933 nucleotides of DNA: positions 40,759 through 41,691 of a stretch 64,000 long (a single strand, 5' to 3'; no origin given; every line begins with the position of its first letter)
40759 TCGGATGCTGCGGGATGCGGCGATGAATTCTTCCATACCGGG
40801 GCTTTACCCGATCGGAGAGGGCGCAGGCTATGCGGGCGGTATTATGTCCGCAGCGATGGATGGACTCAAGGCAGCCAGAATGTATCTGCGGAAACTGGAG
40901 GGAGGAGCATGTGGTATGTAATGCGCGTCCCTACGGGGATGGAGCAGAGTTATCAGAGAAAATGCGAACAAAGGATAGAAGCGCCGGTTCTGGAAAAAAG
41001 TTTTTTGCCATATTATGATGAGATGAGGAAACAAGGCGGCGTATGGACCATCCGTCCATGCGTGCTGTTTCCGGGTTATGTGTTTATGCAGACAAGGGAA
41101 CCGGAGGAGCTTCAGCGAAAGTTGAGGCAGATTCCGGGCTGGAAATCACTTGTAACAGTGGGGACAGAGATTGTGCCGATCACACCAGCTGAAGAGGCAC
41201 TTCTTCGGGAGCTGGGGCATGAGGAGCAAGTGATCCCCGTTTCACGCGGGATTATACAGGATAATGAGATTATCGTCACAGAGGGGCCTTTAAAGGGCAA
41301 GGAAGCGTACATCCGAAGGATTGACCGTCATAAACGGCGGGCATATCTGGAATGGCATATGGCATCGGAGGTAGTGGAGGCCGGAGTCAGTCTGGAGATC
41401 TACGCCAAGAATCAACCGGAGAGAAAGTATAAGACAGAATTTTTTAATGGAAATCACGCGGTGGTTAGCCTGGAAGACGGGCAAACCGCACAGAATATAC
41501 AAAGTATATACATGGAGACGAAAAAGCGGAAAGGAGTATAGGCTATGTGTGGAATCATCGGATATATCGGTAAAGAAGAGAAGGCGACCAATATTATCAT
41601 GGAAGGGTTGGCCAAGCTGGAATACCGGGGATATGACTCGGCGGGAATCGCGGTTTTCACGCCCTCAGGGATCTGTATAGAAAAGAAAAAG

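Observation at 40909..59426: NusG paralog (LoaP/UpxY-like) co-transcribed with glmS heads an 18-kb galactofuranose-containing polysaccharide locus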

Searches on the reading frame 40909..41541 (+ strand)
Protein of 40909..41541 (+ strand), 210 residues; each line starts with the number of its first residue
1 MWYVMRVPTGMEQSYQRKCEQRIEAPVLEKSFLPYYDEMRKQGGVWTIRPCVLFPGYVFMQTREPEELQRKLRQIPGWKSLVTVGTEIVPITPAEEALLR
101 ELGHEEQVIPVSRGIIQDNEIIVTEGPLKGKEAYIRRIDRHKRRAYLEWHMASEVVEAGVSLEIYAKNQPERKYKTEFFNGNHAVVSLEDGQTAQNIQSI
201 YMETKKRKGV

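Call 3: search_protein_families(library=pfam, proteins=[window:40909-41541:+], max_evalue=0.01)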
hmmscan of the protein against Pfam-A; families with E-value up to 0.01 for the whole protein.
window:40909-41541:+ (210 aa): 2 families
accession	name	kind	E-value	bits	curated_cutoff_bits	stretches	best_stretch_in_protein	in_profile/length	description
PF02357.24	NusG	-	1.2e-09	39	22.2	1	2-95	3-88/93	Transcription termination factor nusG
PF00467.35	KOW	-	0.0078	16.5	22.3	0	119-145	3-29/32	KOW motif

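Call 5: search_protein_families(library=ncbifam, proteins=[window:40909-41541:+], max_evalue=0.01)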
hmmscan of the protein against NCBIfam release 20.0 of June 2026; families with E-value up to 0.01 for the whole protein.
window:40909-41541:+ (210 aa): 6 families
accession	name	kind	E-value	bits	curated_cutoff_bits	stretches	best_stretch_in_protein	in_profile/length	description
NF033641.1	antiterm_LoaP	exception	3.1e-41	141.3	125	1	2-166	1-165/166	antiterminator LoaP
NF033644.1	antiterm_UpxY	subfamily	8.1e-09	35.7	100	1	2-148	1-147/164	UpxY family transcription antiterminator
TIGR00922.1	nusG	equivalog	1.1e-08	35.2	135.7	1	2-144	1-148/172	transcription termination/antitermination protein NusG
TIGR01955.1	RfaH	equivalog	2.8e-07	30.7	144.5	1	16-155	11-148/159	transcription/translation regulatory transformer protein RfaH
TIGR00405.1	KOW_elon_Spt5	equivalog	3.7e-05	23.8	69.95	1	54-152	37-124/145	transcription elongation factor Spt5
NF006534.0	PRK09014.1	equivalog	0.0023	17.8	124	0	52-147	49-142/162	transcription/translation regulatory transformer protein RfaH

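Call 13: find_homologous_proteins(query=window:40909-41538:+)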
Query window:40909-41538:+ (210 aa): 40 proteins with E <= 0.001 among 160 candidates.
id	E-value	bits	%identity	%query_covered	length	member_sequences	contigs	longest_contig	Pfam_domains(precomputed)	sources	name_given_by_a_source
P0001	4.0e-130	450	95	100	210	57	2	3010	PF02357.25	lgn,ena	-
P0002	9.1e-125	432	91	100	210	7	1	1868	PF02357.25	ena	-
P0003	9.8e-71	256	54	96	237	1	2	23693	PF02357.25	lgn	-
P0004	2.1e-69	252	53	96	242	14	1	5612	PF02357.25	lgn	-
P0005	7.2e-64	233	51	98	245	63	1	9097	PF02357.25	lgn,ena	-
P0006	1.9e-63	232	51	98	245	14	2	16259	PF02357.25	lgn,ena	-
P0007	6.7e-63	230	52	98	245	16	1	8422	PF02357.25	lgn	-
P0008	1.1e-62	230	52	98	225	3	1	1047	PF02357.25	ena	-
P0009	4.2e-59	218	51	96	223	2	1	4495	PF02357.25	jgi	jgi:transcriptional antiterminator NusG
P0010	1.2e-42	164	45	81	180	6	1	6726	PF02357.25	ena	-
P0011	3.4e-42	163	47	80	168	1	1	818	PF00467.36,PF02357.25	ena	-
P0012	8.1e-41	158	47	80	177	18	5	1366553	PF00467.36,PF02357.25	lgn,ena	-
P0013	1.2e-39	154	44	80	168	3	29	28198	PF00467.36,PF02357.25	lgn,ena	-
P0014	7.8e-39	152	44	80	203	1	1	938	PF02357.25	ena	-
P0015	1.7e-38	151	43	80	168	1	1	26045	PF02357.25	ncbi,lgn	-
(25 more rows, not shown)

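Call 16: find_related_loci(query=A1, collection=genome_contigs, flank=10000)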
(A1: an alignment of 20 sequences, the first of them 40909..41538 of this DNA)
Query A1 (210 aa) in genome_contigs; peptide patterns used: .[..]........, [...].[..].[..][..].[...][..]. (x = any residue, [..] = any of these).
380 stretches matched a pattern; 355 encode a relative of the query (tblastn E <= 1e-3); the best 80 are kept; 80 distinct loci.
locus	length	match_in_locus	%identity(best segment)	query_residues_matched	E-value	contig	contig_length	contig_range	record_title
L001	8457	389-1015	94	1-209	4e-133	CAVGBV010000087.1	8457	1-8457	Alloprevotella sp. isolate G02620-L1_cleanbin_000013 genome assembly, contig: Spades_G02620-L1_contig_3475, whole genome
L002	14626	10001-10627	95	1-209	3e-133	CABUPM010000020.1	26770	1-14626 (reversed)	MAG TPA_asm: uncultured Clostridiales bacterium isolate MGYG-HGUT-04224 genome assembly, contig: GUT_GENOME260024_20, wh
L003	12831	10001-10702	52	1-206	3e-69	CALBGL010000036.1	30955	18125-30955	MAG TPA_asm: uncultured Clostridia bacterium isolate ERR318680_bin.42_CONCOCT_v1.1_MAG genome assembly, contig: ERZ17645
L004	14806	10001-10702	51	1-206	5e-69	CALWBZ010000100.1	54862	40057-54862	MAG: uncultured Clostridia bacterium isolate E14__bin111 genome assembly, contig: E14__k127_2756247, whole genome shotgu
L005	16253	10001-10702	50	1-206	2e-68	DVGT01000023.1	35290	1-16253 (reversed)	MAG TPA_asm: Candidatus Faecimorpha stercoravium isolate CHK195-9767 CHK195__C74931_L35290_ERR3414590, whole genome shot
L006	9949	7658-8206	48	1-182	9e-50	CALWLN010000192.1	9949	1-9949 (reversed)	MAG: uncultured Lachnospiraceae bacterium isolate E01__bin347 genome assembly, contig: E01__k127_5000003, whole genome s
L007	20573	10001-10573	45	1-182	9e-50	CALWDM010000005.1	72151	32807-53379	MAG: uncultured Mediterraneibacter sp. isolate BRZ_CK__bin19 genome assembly, contig: BRZ_CK__NODE_371_length_72151_cov_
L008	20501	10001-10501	49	1-167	1e-49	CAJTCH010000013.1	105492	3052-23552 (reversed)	Lachnospiraceae bacterium isolate A77_70.CF.DSS genome assembly, contig: MGBC000084.13, whole genome shotgun sequence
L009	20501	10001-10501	49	1-167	3e-49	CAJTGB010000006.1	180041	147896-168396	Lachnospiraceae bacterium isolate A85_79.ET.DSS genome assembly, contig: MGBC000089.6, whole genome shotgun sequence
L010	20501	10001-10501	47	1-167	1e-48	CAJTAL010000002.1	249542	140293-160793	Lachnospiraceae bacterium isolate A13_5.CF.DSS genome assembly, contig: MGBC000028.2, whole genome shotgun sequence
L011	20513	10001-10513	46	1-171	4e-48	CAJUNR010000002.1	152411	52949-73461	MAG TPA_asm: uncultured Lachnospiraceae bacterium isolate MGBC159988 genome assembly, contig: MGBC159988.2, whole genome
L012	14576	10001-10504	45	1-168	6e-48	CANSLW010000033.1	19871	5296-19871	MAG TPA_asm: uncultured Dorea sp. isolate SRR13921778_bin.33_metawrap_v1.3_MAG genome assembly, contig: NODE.2476_length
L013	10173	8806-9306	46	1-167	3e-47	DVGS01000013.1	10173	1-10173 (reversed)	MAG TPA_asm: Candidatus Egerieimonas faecigallinarum isolate CHK180-10209 CHK180__C9345_L10173_ERR3414575, whole genome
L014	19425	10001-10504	46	1-168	4e-47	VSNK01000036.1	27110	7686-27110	MAG: Faecalicatena sp. isolate S9763_S15_bin.9 S9763_S15_bin.9_contig_36, whole genome shotgun sequence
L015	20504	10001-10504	49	1-168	6e-47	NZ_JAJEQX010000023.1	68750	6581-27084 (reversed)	Ruminococcus turbiniformis strain CLA-AA-H200 NODE_23_length_68750_cov_52.790187, whole genome shotgun sequence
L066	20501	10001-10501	45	1-167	6e-43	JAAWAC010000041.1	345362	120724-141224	MAG: Lachnospiraceae bacterium isolate ABMPRH_277_0 k141_1086787, whole genome shotgun sequence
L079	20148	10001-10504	41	1-167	8e-42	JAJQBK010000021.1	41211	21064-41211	MAG: Lachnospiraceae bacterium isolate C.3_1 NODE_149_length_41211_cov_17.745748, whole genome shotgun sequence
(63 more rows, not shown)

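Call 42: search_solved_structures(query=window:40909-41538:+, max_evalue=0.01, show_alignments=1)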
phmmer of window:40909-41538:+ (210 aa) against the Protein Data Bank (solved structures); distinct sequences matched with E-value up to 0.01: 6.
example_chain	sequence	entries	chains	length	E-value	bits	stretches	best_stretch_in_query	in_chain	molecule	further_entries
8f5g_A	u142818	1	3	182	1.8e-13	54.1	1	2-168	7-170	Transcription termination/antitermination protein NusG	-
8ehq_G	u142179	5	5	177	6.7e-06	29.3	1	2-146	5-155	Transcription termination/antitermination protein NusG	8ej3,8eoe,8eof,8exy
1nz8_A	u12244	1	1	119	8.7e-06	29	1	2-98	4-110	TRANSCRIPTION ANTITERMINATION PROTEIN NUSG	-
2lq8_A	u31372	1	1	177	1.3e-05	28.3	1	2-143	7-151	Transcription antitermination protein nusG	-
2xhc_A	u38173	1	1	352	0.0002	24.5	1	39-143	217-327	TRANSCRIPTION ANTITERMINATION PROTEIN NUSG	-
4zn1_A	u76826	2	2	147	0.0058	19.7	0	42-154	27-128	Transcription elongation factor Spt5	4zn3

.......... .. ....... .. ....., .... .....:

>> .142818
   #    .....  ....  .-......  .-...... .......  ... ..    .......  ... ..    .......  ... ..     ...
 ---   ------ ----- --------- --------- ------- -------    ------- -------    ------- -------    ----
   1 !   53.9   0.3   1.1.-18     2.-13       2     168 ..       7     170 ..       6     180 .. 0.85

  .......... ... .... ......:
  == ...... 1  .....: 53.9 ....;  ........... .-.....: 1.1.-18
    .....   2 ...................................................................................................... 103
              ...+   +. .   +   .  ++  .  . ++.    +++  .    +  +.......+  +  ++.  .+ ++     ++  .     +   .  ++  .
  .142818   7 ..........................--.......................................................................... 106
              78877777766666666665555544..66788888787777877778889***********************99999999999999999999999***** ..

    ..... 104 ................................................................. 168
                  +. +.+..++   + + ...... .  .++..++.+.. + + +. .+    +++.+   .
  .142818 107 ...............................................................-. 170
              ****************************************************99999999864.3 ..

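Call 60: search_protein_families(library=pfam, proteins=[L066:8027-9973:+, L066:10531-12048:+, L066:12230-14143:+, L066:14149-15399:+, L079:8618-9907:+, L079:7635-8585:+, L079:11005-12159:-, L079:13025-13990:+, L079:18558-19577:-], max_evalue=0.0001)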
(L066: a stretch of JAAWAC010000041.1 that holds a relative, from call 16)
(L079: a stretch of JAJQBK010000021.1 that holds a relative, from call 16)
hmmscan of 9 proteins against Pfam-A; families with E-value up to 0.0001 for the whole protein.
L066:8027-9973:+ (648 aa): 8 families
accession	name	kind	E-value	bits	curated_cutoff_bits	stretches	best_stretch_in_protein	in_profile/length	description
PF02719.21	Polysacc_synt_2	-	2.7e-123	411.3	20.2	1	322-603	1-290/293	Polysaccharide biosynthesis protein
PF01370.27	Epimerase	-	2.3e-23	83.3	20.9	1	322-533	1-227/240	NAD dependent epimerase/dehydratase family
PF16363.11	GDP_Man_Dehyd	-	1.4e-15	58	27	1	323-447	1-131/332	GDP-mannose 4,6 dehydratase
PF13727.12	CoA_binding_3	-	5.7e-15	56.2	25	1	105-276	9-174/175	CoA-binding domain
PF04321.23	RmlD_sub_bind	-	1.7e-13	50.8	27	1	322-494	3-160/287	RmlD substrate binding domain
PF01073.25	3Beta_HSD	-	2.3e-07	30.6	22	1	323-474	1-150/280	3-beta hydroxysteroid dehydrogenase/isomerase family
PF07993.18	NAD_binding_4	-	1.2e-05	25.1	20.1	0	396-452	90-143/258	Male sterility protein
PF00106.31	adh_short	-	6.4e-05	23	26.6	0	320-402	1-85/195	short chain dehydrogenase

L066:10531-12048:+ (505 aa): 0 families

L066:12230-14143:+ (637 aa): 6 families
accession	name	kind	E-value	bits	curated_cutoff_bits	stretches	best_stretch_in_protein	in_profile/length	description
PF02397.22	Bac_transf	-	2.4e-51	174.2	27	1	102-285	1-177/179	Bacterial sugar transferase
PF01370.27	Epimerase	-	1.4e-18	67.6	20.9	1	333-535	1-227/240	NAD dependent epimerase/dehydratase family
PF04321.23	RmlD_sub_bind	-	6.4e-12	45.6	27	1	332-561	2-230/287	RmlD substrate binding domain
PF07993.18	NAD_binding_4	-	1.2e-09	38.1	20.1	1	376-496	87-215/258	Male sterility protein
PF01073.25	3Beta_HSD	-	5.9e-09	35.8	22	1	363-524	52-220/280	3-beta hydroxysteroid dehydrogenase/isomerase family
PF16363.11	GDP_Man_Dehyd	-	5.7e-05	23.2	27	1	333-474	26-168/332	GDP-mannose 4,6 dehydratase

L066:14149-15399:+ (416 aa): 4 families
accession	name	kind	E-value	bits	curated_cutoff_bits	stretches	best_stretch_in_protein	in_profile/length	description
PF00534.26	Glycos_transf_1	-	4e-10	39.9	26.4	1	230-318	13-103/172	Glycosyl transferases group 1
PF13439.12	Glyco_transf_4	-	1.4e-08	35.4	28.5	1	23-210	9-170/170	Glycosyltransferase Family 4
PF13692.12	Glyco_trans_1_4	-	1.5e-07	32.2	27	1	235-378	4-139/142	Glycosyl transferases group 1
PF13579.12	Glyco_trans_4_4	-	3e-07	31.3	29.7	1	24-181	9-135/158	Glycosyl transferase 4-like domain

L079:8618-9907:+ (429 aa): 3 families
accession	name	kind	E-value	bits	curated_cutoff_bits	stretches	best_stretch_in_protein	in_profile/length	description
PF11700.14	ATG22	-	1.6e-55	189.2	24.1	2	151-426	188-476/482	Vacuole effluxer Atg22 like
PF07690.21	MFS_1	-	6.9e-34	117.7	33.4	2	41-386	11-346/347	Major Facilitator Superfamily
PF13347.12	MFS_2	-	1.4e-08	34.2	27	1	34-417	9-403/427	MFS/sugar transport protein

L079:7635-8585:+ (316 aa): 1 family
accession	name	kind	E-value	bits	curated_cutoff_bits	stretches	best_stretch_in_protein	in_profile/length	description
PF00882.24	Zn_dep_PLPC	-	1.5e-12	48.2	26.8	1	47-204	1-156/167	Zinc dependent phospholipase C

L079:11005-12159:- (384 aa): 2 families
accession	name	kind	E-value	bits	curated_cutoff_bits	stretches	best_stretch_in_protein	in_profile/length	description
PF13784.11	Fic_N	-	2.8e-24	85.4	26.7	1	42-119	2-81/82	Fic/DOC family N-terminal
PF02661.23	Fic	-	9e-21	75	24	1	127-232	2-93/93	Fic/DOC family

L079:13025-13990:+ (321 aa): 0 families

L079:18558-19577:- (339 aa): 0 families

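Call 72: predict_structure(alignment_id=A1)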
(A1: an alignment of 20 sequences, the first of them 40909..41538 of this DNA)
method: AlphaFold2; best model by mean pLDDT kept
length: 210 residues; sequences in the alignment: 20
mean_pLDDT: 82.7   pTM: 0.68
mean pLDDT of the five models: 82.7, 82.0, 81.9, 79.7, 79.6
residues with pLDDT >= 90: 99; 70-90: 68; 50-70: 31; < 50: 12
segments of 3 or more residues with pLDDT < 50: 172-179, 208-210
pLDDT, mean of each block of 10 residues (from residue 1): 90 93 94 93 90 92 93 81 68 89 85 92 94 91 90 83 84 46 59 70 60
secondary structure, 60 per line:
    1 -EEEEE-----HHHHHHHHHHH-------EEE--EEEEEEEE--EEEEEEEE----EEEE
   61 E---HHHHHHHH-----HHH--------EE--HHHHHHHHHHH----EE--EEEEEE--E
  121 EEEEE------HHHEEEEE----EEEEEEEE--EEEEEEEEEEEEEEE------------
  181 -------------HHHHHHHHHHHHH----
elements in order: E2-6 H12-22 E30-32 E35-42 E45-52 E57-61 H65-72 H93-103 E112-117 E120-125 E135-139 E144-151 E154-168 H194-206

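Call 80: find_encoding_contigs(protein=P0003, flank=6000, max_places=2)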
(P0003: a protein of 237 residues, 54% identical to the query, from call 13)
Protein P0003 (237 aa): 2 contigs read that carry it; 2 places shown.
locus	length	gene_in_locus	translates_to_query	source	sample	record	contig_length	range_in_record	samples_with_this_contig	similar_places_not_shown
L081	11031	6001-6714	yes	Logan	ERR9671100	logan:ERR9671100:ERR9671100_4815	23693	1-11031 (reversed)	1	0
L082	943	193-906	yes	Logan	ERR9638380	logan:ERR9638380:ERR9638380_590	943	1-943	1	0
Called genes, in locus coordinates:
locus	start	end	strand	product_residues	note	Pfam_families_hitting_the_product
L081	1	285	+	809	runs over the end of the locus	PF00465:Fe-ADH, PF13685:Fe-ADH_2, PF04616:Glyco_hydro_43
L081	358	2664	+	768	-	PF00270:DEAD (faint), PF06733:DEAD_2, PF13307:Helicase_C_2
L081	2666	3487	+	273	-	PF00753:Lactamase_B, PF23023:Anti-Pycsar_Apyc1 (weak), PF12706:Lactamase_B_2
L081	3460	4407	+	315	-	PF04055:Radical_SAM, PF16199:Radical_SAM_C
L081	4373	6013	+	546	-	PF28550:DUF8436, PF01266:DAO (faint), PF03486:HI0933_like (faint), PF21688:FAD-depend_C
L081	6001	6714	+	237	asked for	PF02357:NusG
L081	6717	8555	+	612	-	PF13522:GATase_6, PF13537:GATase_7, PF01380:SIS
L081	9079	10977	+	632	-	PF13727:CoA_binding_3, PF08659:KR (faint), PF00106:adh_short (weak), PF01073:3Beta_HSD, PF01370:Epimerase, PF02719:Polysacc_synt_2, PF04321:RmlD_sub_bind, PF16363:GDP_Man_Dehyd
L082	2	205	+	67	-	?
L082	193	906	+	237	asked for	PF02357:NusG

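Call 81: find_encoding_contigs(protein=P0009, flank=6000, max_places=2)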
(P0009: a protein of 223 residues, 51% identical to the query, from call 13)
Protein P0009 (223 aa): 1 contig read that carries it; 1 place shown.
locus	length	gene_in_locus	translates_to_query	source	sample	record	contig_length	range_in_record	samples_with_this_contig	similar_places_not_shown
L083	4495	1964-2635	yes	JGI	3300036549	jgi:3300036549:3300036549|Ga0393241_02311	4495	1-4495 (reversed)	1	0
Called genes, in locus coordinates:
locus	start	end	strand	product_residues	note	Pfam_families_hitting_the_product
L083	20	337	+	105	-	PF16199:Radical_SAM_C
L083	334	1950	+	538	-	PF28550:DUF8436, PF07992:Pyr_redox_2 (faint), PF21688:FAD-depend_C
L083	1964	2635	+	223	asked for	PF02357:NusG (weak)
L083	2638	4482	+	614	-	PF13522:GATase_6, PF13537:GATase_7, PF01380:SIS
